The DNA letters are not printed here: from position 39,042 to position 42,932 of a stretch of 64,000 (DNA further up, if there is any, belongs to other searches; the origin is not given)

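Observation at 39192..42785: Island-borne Mrr-nuclease / SF2-helicase / 8xHA-repeat fusion: candidate novel single-gene defence (type-IV-like or abortive) system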

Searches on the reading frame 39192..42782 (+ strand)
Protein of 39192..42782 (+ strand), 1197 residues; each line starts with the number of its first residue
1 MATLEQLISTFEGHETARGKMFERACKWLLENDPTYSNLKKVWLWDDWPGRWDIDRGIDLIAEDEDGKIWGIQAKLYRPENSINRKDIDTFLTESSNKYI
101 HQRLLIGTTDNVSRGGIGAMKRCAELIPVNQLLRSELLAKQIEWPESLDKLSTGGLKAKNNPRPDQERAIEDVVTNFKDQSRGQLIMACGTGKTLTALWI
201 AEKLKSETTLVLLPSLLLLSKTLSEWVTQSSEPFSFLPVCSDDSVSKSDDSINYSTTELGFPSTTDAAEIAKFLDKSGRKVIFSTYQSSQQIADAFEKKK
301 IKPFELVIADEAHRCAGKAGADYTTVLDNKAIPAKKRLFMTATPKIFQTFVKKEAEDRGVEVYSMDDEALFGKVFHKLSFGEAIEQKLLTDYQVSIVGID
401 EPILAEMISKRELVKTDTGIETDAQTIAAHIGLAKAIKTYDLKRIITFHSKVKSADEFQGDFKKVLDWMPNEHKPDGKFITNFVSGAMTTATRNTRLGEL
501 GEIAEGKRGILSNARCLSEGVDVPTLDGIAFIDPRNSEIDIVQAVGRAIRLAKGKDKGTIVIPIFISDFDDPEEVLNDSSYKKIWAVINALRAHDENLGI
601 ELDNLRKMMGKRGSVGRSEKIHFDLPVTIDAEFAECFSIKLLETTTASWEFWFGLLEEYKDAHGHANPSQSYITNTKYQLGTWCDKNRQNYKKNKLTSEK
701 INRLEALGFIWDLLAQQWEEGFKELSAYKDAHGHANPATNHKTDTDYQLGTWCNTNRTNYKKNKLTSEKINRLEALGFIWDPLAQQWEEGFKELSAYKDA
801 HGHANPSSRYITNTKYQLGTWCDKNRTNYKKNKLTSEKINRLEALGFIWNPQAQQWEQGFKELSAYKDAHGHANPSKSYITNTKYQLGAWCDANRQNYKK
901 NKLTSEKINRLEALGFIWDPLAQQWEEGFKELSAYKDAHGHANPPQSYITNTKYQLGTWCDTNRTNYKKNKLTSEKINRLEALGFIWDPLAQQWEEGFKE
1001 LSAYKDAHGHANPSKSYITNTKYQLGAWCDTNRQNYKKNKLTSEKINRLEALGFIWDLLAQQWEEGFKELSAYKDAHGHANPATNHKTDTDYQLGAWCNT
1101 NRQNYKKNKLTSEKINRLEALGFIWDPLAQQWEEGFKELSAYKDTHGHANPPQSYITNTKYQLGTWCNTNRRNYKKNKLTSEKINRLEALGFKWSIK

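Call 4: search_protein_families(library=pfam, proteins=[window:39192-42782:+], max_evalue=0.1)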
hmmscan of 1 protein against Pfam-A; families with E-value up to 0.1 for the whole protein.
window:39192-42782:+ (1197 aa): 11 families
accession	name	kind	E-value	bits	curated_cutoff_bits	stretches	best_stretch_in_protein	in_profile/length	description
PF03457.19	HA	-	6.1e-167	542.6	28.4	8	1130-1192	3-64/64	Helicase associated domain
PF13156.12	Mrr_cat_2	-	1.6e-28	99.6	22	1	32-146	2-119/127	Restriction endonuclease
PF04851.21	ResIII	-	8.9e-24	84.7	22.5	1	161-345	3-163/164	Type III restriction enzyme, res subunit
PF00270.35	DEAD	-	1.4e-10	41.6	26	1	163-345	1-161/167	DEAD/DEAH box helicase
PF00271.37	Helicase_C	-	7.6e-08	33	23.5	1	439-551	12-109/110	Helicase conserved C-terminal domain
PF18766.7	SWI2_SNF2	-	2.9e-06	27.6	26.7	1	263-387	78-183/221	SWI2/SNF2 ATPase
PF11679.13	DUF3275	-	3.3e-06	27.4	25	0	766-788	178-200/201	Protein of unknown function (DUF3275)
PF20839.3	DUF5382_C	-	4.1e-06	27.6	25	0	738-779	42-84/118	Family of unknown function (DUF5382) C-terminal domain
PF16214.10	AC_N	-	6.2e-05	22.8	30.9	0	877-912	152-187/415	Adenylyl cyclase N-terminal extracellular and transmembrane region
PF06777.17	HBB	-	0.00044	20.4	30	0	936-968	78-110/190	Helical and beta-bridge domain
PF00004.35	AAA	-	0.029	15.2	21.2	0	190-319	8-73/131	ATPase family associated with various cellular activities (AAA)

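Call 5: search_protein_families(library=padloc, proteins=[window:39192-42782:+], max_evalue=0.01)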
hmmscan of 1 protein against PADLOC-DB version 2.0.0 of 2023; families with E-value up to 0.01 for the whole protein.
window:39192-42782:+ (1197 aa): 11 families
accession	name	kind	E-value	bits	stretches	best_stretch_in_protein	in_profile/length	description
PDLC03597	REase_MTase_IIG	-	3.3e-144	480.3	1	2-601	3-646/1646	Type IIG restriction enzyme-methyltransferase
PDLC03051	REase_MTase_I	-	3.3e-91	304.2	1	15-608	30-658/1591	Type I restriction enzyme-methyltransferase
PDLC02707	PbeA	-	3.5e-24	83.4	2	149-394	240-452/672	PbeA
PDLC02704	PbeA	-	4.3e-20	69.8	2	159-397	252-460/682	PbeA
PDLC02706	PbeA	-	1.1e-15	55.3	2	159-393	267-472/722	PbeA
PDLC03049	REase_I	-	2.1e-07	27.4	1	292-400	273-364/807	Type I restriction enzyme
PDLC02703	PbeA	-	9.3e-07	25.8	1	161-207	242-288/626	PbeA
PDLC01439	typeIV_DinG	-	4.2e-06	23.7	1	161-224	15-77/575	CAS-IV-A; associated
PDLC03658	mREase_IV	-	3.6e-05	19.7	1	501-561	495-555/953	Type IV methyl-directed restriction enzyme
PDLC02705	PbeA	-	5.1e-05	19.6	0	495-559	564-628/691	PbeA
PDLC03659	mREase_IV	-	0.0013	14.7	1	494-560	496-562/945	Type IV methyl-directed restriction enzyme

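Call 6: search_protein_families(library=ncbifam, proteins=[window:39192-42782:+], max_evalue=0.01)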
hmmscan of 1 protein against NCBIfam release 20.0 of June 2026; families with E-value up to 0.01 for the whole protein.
window:39192-42782:+ (1197 aa): 13 families
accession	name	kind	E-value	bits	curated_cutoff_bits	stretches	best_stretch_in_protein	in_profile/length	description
TIGR04095.1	dnd_restrict_1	equivalog_domain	2.6e-20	72.9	600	2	163-394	10-207/451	DNA phosphorothioation system restriction enzyme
NF046051.1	restrict_EcoAI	equivalog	5.4e-16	58.1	550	1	158-581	154-540/768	EcoAI/FtnUII family type I restriction enzme subunit R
NF005099.0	PRK06529.1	equivalog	1.3e-13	50.6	505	0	831-876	93-137/484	amidase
NF053632.1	heli_RadD_YejH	equivalog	6.5e-12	44.5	720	1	277-560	86-351/573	DNA repair helicase RadD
NF045560.1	aroma_sacti_dom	domain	6.3e-10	39.1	30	0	701-726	3-28/52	aroma-sacti cluster domain-containing protein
TIGR00348.1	hsdR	subfamily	7.3e-09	34.7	284.55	1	155-208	236-295/674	HsdR family type I site-specific deoxyribonuclease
NF003673.1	PRK05298.1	equivalog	3.2e-06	25.8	743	1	156-221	4-69/653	excinuclease ABC subunit UvrB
TIGR00631.1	uvrb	equivalog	8.3e-06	24.3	750.1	1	156-216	4-64/658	excinuclease ABC subunit UvrB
NF010337.0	PRK13766.1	equivalog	4.4e-05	21.8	610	1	505-555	422-472/781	Hef nuclease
NF008521.0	PRK11448.1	equivalog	5.4e-05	21.4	729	0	149-198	401-451/1123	type I restriction-modification system endonuclease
NF008726.1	PRK11728.1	equivalog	5.9e-05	22.1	299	0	1030-1071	271-312/389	L-2-hydroxyglutarate oxidase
NF045503.1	repair_heli_XPB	equivalog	0.00059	18.5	610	1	161-216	183-238/548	DNA repair helicase XPB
NF038317.1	DISARM_DrmD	equivalog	0.0076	14.6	610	0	290-344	223-285/1021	DISARM system SNF2-like helicase DrmD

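Call 10: find_homologous_proteins(query=window:39192-42782:+, max_evalue=1e-10)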
Query window:39192-42782:+ (1197 aa): 4365 proteins with E <= 1e-10 among 8000 candidates; the best 120 are listed.
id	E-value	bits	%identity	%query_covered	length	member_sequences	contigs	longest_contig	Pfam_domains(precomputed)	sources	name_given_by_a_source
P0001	0.0e+0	2793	100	100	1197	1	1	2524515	PF11679.14,PF13156.13,PF00270.36,PF20839.4,PF18766.8,PF00271.38,PF03457.20,PF04851.22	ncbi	-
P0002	0.0e+0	1789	49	100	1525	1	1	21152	PF13156.13,PF00270.36,PF00271.38,PF04471.19,PF03457.20,PF04851.22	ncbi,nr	ncbi:Helicase associated domain protein [Porticoccaceae bacterium]|nr:Helicase associated domain pro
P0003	0.0e+0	1566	38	98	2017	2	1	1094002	PF14031.14,PF13156.13,PF00270.36,PF00627.38,PF00271.38,PF03457.20,PF27642.1,PF04851.22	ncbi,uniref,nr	ncbi:DEAD/DEAH box helicase [Chlamydia suis]|uniref:DEAD/DEAH box helicase n=2 Tax=Chlamydia suis Ta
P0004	0.0e+0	1531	51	100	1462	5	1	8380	PF13156.13,PF00270.36,PF00271.38,PF04471.19,PF03457.20,PF04851.22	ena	-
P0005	0.0e+0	1514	54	97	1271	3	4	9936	PF13224.12,PF13156.13,PF00270.36,PF10335.15,PF00627.38,PF00271.38,PF04471.19,PF03457.20,PF04851.22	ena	-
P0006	0.0e+0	1479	52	99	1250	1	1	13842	PF13156.13,PF00270.36,PF23238.2,PF00271.38,PF04471.19,PF03457.20,PF04851.22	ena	-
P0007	0.0e+0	1449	44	98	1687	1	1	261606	PF13156.13,PF00270.36,PF00271.38,PF03457.20,PF04851.22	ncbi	ncbi:Helicase associated domain protein [Nocardia sp. NPDC003183]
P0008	0.0e+0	1417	44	100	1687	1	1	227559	PF13156.13,PF00270.36,PF00271.38,PF03457.20,PF04851.22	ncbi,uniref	ncbi:Helicase associated domain protein [Nocardia sp. NPDC057272]|uniref:DEAD/DEAH box helicase n=1 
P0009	0.0e+0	1405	48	100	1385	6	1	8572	PF13156.13,PF00270.36,PF00271.38,PF04471.19,PF03457.20,PF04851.22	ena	-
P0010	0.0e+0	1390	56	94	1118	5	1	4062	PF13156.13,PF00270.36,PF00271.38,PF04471.19,PF03457.20,PF04851.22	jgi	-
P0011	0.0e+0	1382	42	100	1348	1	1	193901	PF13156.13,PF00270.36,PF00271.38,PF03457.20,PF04851.22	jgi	jgi:superfamily II DNA or RNA helicase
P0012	0.0e+0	1378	44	100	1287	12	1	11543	PF13156.13,PF00270.36,PF00271.38,PF03457.20,PF04851.22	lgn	-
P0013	0.0e+0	1374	43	98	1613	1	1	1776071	PF13156.13,PF00270.36,PF00271.38,PF03457.20,PF04851.22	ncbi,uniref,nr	ncbi:DEAD/DEAH box helicase [Nocardia camponoti]|uniref:Helicase n=1 Tax=Nocardia camponoti TaxID=16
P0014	0.0e+0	1367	43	99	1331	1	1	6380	PF13156.13,PF00270.36,PF00271.38,PF18697.8,PF04471.19,PF03457.20,PF04851.22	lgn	-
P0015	0.0e+0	1358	44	100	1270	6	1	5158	PF13156.13,PF00270.36,PF00271.38,PF03457.20,PF04851.22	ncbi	-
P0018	0.0e+0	1330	46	100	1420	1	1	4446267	PF13156.13,PF00270.36,PF00271.38,PF04471.19,PF03457.20,PF04851.22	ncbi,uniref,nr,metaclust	ncbi:DEAD/DEAH box helicase [Methylomicrobium album]|uniref:Putative helicase n=1 Tax=Methylomicrobi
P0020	0.0e+0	1327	53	94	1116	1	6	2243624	PF13156.13,PF00270.36,PF18766.8,PF00271.38,PF04471.19,PF03457.20,PF04851.22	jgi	jgi:superfamily II DNA or RNA helicase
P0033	0.0e+0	1288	44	100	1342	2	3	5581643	PF13156.13,PF00270.36,PF00271.38,PF03457.20,PF04851.22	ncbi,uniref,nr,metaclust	ncbi:DEAD/DEAH box helicase [Mycobacterium colombiense]|uniref:Putative helicase n=1 Tax=Mycobacteri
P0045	0.0e+0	1264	54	88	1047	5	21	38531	PF13156.13,PF00270.36,PF00271.38,PF03457.20,PF04851.22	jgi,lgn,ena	-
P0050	0.0e+0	1258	50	100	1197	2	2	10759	PF13156.13,PF00270.36,PF00271.38,PF04471.19,PF03457.20,PF04851.22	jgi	jgi:superfamily II DNA or RNA helicase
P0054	0.0e+0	1252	40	99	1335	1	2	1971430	PF13156.13,PF00270.36,PF00271.38,PF03457.20,PF04851.22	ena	-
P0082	0.0e+0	1212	46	100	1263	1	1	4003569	PF13156.13,PF00270.36,PF00271.38,PF04471.19,PF03457.20,PF04851.22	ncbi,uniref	ncbi:Helicase associated domain protein [Methylobacter sp. G7]|uniref:DEAD/DEAH box helicase n=1 Tax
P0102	0.0e+0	1197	42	100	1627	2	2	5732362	PF13156.13,PF00270.36,PF00271.38,PF03457.20,PF04851.22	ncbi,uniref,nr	ncbi:DEAD/DEAH box helicase [Mycolicibacterium psychrotolerans]|uniref:DEAD/DEAH box helicase n=1 Ta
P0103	0.0e+0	1197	53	88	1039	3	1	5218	PF13156.13,PF00270.36,PF00271.38,PF04471.19,PF03457.20,PF04851.22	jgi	jgi:superfamily II DNA or RNA helicase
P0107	0.0e+0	1191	53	88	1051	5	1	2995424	PF13156.13,PF00270.36,PF00271.38,PF04471.19,PF03457.20,PF04851.22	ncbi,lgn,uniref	ncbi:Helicase associated domain protein [Candidatus Njordibacter sp. Uisw_058]|uniref:Helicase assoc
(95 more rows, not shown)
